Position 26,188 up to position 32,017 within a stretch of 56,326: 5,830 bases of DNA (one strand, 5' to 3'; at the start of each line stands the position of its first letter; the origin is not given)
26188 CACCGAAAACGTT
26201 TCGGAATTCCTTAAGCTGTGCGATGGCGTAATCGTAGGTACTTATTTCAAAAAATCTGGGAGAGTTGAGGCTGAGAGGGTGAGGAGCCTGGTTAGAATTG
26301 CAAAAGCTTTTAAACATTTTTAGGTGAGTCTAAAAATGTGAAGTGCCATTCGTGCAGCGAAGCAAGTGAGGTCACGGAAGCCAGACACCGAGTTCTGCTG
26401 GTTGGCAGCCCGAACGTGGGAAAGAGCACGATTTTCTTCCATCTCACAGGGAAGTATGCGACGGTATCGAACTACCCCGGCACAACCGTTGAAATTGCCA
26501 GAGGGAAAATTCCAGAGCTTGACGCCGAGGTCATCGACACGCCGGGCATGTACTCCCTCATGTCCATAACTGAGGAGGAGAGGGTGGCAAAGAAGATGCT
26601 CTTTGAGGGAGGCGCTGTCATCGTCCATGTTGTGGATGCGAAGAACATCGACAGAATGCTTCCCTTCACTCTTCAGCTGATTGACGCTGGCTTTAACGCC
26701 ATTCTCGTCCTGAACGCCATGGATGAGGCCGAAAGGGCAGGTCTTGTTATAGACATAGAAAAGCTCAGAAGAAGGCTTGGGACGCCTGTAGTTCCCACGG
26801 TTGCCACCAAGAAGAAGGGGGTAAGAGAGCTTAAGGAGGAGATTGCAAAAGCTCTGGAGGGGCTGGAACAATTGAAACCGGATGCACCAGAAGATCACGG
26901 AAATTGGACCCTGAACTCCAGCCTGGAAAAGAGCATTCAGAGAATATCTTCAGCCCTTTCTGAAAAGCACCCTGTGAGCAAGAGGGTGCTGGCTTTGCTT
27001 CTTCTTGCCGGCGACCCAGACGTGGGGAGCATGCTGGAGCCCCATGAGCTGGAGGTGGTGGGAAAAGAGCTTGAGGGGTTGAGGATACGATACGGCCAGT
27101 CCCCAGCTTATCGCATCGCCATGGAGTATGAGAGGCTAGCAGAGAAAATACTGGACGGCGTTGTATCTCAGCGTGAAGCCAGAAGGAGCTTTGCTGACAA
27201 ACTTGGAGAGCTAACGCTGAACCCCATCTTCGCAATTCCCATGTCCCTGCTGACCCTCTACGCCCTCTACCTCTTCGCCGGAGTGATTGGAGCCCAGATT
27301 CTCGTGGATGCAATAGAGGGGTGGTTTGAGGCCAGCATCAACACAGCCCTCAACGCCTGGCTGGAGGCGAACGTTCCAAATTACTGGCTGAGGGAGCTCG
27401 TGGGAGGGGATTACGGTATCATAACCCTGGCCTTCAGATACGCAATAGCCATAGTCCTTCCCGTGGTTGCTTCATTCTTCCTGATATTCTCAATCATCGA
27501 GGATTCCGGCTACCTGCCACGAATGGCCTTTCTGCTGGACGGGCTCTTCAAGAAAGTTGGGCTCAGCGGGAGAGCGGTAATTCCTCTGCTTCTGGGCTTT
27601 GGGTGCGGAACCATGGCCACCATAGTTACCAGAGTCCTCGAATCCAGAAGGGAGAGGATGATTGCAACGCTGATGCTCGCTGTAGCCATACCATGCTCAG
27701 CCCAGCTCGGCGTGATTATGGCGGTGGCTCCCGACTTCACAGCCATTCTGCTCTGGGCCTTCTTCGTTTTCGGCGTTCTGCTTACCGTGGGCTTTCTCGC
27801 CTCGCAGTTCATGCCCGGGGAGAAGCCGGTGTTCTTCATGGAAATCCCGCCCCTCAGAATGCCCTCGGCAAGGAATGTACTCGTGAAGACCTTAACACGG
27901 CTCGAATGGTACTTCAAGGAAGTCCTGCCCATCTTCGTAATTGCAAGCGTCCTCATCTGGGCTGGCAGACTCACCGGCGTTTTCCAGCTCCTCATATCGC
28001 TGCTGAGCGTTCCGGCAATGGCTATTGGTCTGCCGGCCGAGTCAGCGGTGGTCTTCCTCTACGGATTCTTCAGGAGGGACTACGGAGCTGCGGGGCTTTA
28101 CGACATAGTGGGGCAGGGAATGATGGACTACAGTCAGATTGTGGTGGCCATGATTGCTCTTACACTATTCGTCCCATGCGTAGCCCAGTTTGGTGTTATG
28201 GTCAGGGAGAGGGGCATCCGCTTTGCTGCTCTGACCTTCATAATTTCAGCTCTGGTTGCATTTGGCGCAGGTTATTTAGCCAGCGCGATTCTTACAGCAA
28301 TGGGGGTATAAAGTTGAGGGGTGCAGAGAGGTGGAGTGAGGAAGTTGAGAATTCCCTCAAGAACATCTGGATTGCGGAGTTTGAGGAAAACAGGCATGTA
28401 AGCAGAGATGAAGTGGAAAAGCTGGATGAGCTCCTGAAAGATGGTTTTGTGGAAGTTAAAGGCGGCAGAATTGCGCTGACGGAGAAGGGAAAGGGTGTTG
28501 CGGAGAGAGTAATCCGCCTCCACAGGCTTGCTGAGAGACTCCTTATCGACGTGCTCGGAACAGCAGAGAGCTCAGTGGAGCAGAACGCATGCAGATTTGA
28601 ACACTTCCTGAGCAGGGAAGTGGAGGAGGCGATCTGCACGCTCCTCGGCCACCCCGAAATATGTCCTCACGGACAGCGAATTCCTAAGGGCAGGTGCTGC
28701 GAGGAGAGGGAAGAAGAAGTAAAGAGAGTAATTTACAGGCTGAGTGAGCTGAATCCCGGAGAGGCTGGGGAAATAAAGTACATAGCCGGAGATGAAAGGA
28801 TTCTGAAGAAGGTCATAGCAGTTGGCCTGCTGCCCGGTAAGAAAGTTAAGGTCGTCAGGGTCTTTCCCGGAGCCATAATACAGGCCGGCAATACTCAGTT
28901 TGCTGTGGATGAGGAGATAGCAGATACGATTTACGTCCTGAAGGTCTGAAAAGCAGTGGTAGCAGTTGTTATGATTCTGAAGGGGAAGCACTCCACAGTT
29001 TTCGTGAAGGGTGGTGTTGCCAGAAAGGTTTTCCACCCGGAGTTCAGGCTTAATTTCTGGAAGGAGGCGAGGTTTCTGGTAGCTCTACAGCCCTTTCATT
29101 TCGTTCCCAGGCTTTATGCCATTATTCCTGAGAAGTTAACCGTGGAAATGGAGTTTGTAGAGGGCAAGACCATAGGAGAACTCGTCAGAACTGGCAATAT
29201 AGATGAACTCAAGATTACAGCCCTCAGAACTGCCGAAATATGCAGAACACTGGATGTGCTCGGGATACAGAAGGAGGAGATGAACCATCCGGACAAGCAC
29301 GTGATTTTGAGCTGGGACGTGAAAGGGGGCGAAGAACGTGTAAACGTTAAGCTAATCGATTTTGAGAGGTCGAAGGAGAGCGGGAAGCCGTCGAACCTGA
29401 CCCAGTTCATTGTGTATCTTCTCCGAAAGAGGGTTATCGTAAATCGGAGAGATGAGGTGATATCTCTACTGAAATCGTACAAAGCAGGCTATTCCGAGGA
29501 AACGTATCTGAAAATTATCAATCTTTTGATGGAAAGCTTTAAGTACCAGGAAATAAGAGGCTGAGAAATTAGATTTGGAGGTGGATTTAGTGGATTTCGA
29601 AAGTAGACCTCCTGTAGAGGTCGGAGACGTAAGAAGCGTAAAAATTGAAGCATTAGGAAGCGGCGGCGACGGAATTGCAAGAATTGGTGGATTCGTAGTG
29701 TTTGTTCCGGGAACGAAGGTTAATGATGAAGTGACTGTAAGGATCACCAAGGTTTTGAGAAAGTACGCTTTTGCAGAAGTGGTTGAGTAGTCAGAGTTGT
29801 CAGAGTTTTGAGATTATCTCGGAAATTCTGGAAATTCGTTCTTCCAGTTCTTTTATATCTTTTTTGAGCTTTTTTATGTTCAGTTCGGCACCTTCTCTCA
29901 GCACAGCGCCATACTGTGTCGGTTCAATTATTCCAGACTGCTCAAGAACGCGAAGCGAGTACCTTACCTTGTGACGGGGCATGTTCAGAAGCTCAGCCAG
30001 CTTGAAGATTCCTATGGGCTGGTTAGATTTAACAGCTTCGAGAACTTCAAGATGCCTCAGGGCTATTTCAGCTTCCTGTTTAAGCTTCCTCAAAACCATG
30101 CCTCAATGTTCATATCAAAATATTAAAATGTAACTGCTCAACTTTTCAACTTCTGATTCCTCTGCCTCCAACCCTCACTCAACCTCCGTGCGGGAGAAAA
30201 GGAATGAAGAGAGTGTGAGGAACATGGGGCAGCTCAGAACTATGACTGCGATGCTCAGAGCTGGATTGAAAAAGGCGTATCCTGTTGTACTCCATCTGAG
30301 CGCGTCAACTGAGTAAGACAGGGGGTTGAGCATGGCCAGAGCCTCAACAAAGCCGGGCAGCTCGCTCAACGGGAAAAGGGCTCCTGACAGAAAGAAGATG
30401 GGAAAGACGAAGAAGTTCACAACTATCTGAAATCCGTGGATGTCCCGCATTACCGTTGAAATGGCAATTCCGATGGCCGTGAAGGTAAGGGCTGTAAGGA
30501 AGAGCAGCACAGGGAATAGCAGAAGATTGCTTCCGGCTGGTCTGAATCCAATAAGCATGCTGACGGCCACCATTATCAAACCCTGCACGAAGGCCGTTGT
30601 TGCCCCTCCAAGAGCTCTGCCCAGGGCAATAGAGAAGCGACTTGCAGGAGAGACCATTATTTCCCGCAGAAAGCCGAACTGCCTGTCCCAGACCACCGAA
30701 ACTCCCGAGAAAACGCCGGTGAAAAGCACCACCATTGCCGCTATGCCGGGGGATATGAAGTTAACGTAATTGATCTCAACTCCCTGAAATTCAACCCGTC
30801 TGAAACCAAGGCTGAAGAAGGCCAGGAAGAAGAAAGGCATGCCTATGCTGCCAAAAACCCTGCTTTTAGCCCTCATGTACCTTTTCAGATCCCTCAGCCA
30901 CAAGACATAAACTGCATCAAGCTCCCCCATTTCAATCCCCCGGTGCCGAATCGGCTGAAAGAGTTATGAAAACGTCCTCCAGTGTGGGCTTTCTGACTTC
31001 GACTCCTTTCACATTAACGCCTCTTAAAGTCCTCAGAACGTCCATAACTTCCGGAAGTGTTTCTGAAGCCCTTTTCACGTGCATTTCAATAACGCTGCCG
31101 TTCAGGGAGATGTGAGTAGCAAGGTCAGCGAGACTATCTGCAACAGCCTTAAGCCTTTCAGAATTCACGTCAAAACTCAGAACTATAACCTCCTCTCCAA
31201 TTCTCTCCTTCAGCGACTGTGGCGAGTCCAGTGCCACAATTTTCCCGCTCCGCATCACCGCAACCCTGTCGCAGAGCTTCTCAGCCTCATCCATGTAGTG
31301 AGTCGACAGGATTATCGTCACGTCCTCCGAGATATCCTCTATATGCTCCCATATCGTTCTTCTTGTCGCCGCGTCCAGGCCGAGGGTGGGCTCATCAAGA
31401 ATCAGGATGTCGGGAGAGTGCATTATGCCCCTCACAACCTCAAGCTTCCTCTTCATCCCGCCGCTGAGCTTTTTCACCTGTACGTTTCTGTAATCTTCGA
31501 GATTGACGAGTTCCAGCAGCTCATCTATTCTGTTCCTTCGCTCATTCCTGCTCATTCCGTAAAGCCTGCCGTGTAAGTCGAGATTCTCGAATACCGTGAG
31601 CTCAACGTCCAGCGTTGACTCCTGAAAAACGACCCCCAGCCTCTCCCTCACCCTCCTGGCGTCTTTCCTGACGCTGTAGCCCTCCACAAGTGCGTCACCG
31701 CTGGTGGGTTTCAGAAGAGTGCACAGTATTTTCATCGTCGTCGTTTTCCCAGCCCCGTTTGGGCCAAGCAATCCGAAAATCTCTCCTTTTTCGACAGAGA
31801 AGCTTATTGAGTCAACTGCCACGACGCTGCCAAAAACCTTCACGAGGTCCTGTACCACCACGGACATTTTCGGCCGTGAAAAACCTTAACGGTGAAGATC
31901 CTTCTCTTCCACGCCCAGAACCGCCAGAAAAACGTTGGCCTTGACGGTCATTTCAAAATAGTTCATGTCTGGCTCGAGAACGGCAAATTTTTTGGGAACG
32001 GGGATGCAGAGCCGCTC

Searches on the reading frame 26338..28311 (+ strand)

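Call 42: search_protein_families(library=ncbifam, proteins=[window:26338-28311:+], max_evalue=0.00001)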
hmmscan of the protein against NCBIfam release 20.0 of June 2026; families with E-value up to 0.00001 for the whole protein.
window:26338-28311:+ (657 aa): 20 families
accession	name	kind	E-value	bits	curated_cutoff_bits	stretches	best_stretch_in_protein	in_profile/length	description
TIGR00437.1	feoB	equivalog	2.4e-142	475.7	315.65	1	23-624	1-594/594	ferrous iron transport protein B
NF007105.0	PRK09554.1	equivalog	7e-72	242.7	683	1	19-541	6-527/772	Fe(2+) transporter permease subunit FeoB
TIGR03594.1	GTPase_EngA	equivalog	2e-15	56.8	306.7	1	18-178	2-165/432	ribosome biogenesis GTPase Der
NF000908.1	PRK00089.1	equivalog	2.7e-14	53.1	237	1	19-178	6-172/291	GTPase Era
TIGR00231.1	small_GTP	domain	9.1e-13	48.3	42.5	1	17-168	4-161/164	GTP-binding protein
TIGR03918.1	GTP_HydF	equivalog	4.5e-11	42.2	325.55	1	15-174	6-168/392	[FeFe] hydrogenase H-cluster maturation GTPase HydF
TIGR03596.1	GTPase_YlqF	equivalog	6.1e-11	42.2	208.2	1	12-90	114-190/276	ribosome biogenesis GTPase YlqF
NF003255.0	PRK04213.1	equivalog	1.3e-10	41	164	1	13-102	6-101/204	GTP-binding protein EngB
NF003661.0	PRK05291.1-3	equivalog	1.7e-09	37.5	380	1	17-175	217-372/448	tRNA uridine-5-carboxymethylaminomethyl(34) synthesis GTPase MnmE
TIGR00436.1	era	equivalog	7.6e-09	35.3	116.25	1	19-181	3-171/270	GTPase Era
TIGR03597.1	GTPase_YqeH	equivalog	1.6e-08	34.1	297.4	1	15-76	154-220/361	ribosome biogenesis GTPase YqeH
NF008955.0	PRK12297.1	equivalog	4.9e-08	32.3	406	1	19-182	162-337/429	GTPase ObgE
TIGR00450.1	mnmE_trmE_thdF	equivalog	7.4e-08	31.9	252.6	1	15-209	208-401/446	tRNA uridine-5-carboxymethylaminomethyl(34) synthesis GTPase MnmE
TIGR03598.1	GTPase_YsxC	equivalog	1.8e-07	31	124.45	1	14-169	16-185/186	ribosome biogenesis GTP-binding protein YihA/YsxC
TIGR02729.1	Obg_CgtA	equivalog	2.6e-07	30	280.25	1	19-173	160-328/329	Obg family GTPase CgtA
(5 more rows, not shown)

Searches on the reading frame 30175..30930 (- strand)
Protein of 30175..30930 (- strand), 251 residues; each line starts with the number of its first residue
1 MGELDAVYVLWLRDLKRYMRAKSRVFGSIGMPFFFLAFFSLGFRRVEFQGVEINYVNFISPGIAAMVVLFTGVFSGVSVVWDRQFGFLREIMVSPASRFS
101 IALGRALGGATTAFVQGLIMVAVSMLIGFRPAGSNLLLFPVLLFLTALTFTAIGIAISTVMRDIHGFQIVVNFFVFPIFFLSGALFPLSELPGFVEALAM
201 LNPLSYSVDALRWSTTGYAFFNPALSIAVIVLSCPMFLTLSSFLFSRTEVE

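Call 41: search_protein_families(library=ncbifam, proteins=[window:30175-30930:-], max_evalue=0.00001)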
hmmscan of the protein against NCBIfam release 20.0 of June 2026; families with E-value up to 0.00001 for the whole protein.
window:30175-30930:- (251 aa): 9 families
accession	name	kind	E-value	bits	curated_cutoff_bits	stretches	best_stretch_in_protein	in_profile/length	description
TIGR01247.1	drrB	subfamily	1e-57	195.6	223.05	1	13-245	1-236/236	daunorubicin resistance ABC transporter membrane protein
TIGR03861.1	phenyl_ABC_PedC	subfamily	7.6e-32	110.9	241.35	1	9-243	6-248/253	alcohol ABC transporter, permease protein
NF011648.0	PRK15066.1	subfamily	2.5e-24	86.2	225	1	6-247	9-251/257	ABC transporter permease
TIGR00025.1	Mtu_efflux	paralog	2e-18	66.8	146.9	1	51-233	33-221/238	ABC transporter efflux protein, DrrB family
TIGR01291.1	nodJ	subfamily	8.6e-13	48.4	206.65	1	21-239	22-243/253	ABC-2 type transporter, NodJ family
TIGR01248.1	drrC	subfamily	2.7e-12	47.1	165.65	1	69-212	2-146/152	daunorubicin resistance protein C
NF038293.1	permease_SagH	equivalog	9.4e-11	41.1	450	1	63-247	184-369/370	SagH family ABC transporter permease subunit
TIGR03062.1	pip_yhgE_Cterm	subfamily_domain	1.7e-10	40.9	102.2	1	51-247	13-205/208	YhgE/Pip family protein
NF033858.1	ABC2_perm_RbbA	equivalog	8.6e-10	37.2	1050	1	53-248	709-907/909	ribosome-associated ATPase/putative transporter RbbA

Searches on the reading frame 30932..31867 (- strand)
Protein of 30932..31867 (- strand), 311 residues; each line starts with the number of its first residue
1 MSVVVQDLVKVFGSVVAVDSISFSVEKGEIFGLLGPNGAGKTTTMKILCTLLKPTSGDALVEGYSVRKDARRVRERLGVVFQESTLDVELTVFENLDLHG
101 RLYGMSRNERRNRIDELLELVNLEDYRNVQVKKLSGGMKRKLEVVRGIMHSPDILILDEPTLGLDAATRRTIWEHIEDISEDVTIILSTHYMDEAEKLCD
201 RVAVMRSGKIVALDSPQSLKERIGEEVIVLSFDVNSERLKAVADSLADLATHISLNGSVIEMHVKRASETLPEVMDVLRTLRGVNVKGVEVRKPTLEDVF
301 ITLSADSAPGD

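Call 41: search_protein_families(library=ncbifam, proteins=[window:30932-31867:-], max_evalue=0.00001)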
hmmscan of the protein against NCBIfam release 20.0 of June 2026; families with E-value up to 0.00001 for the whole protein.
window:30932-31867:- (311 aa): 185 families (the best 25 are shown)
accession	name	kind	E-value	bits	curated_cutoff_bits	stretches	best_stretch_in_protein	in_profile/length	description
TIGR01188.1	drrA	subfamily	1.3e-103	346.5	312.45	1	10-303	1-300/302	daunorubicin resistance ABC transporter, ATP-binding protein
NF010060.0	PRK13537.1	equivalog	8.8e-71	238.3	521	1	4-304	17-308/314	nodulation factor ABC transporter ATP-binding protein NodI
NF033858.1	ABC2_perm_RbbA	equivalog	1.2e-69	235.2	1050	1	3-227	267-492/909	ribosome-associated ATPase/putative transporter RbbA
TIGR03522.1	GldA_ABC_ATP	equivalog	8.9e-69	232.2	402.6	1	1-302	1-299/301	gliding motility-associated ABC transporter ATP-binding subunit GldA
NF010059.0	PRK13536.1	equivalog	4.7e-66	222.8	549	1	3-304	44-336/342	nodulation factor ABC transporter ATP-binding protein NodI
TIGR03864.1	PQQ_ABC_ATP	hypoth_equivalog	3.2e-64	216.6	302.25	1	3-225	2-225/236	ABC transporter, ATP-binding subunit, PQQ-dependent alcohol dehydrogenase system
TIGR01288.1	nodI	equivalog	1.5e-63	214.6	424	1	5-304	7-297/303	nodulation factor ABC transporter ATP-binding protein NodI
TIGR01186.1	proV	subfamily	8.6e-49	166.6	326.6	1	12-242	3-238/363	betaine/proline/choline family ABC transporter ATP-binding protein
TIGR03740.1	galliderm_ABC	subfamily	2.5e-45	154.9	309.75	1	5-211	3-203/223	lantibiotic protection ABC transporter ATP-binding subunit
TIGR04521.1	ECF_ATPase_2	equivalog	4.5e-45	153.9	330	1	16-220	19-233/279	energy-coupling factor transporter ATPase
TIGR00968.1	3a0106s01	subfamily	7.2e-45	153.3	342.75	1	4-226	2-225/237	sulfate ABC transporter ATP-binding protein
TIGR03265.1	PhnT2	equivalog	7.6e-45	153.7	457.7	1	3-222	5-225/353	putative 2-aminoethylphosphonate ABC transporter ATP-binding protein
TIGR01257.1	rim_protein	equivalog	2.3e-44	150.8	4012.85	1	3-226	929-1154/2272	rim ABC transporter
NF008513.0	PRK11432.1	equivalog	8.8e-43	146.5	496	1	3-223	7-228/351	ferric ABC transporter ATP-binding protein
TIGR04520.1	ECF_ATPase_1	equivalog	2.5e-42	145.1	315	1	15-222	15-226/269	energy-coupling factor transporter ATPase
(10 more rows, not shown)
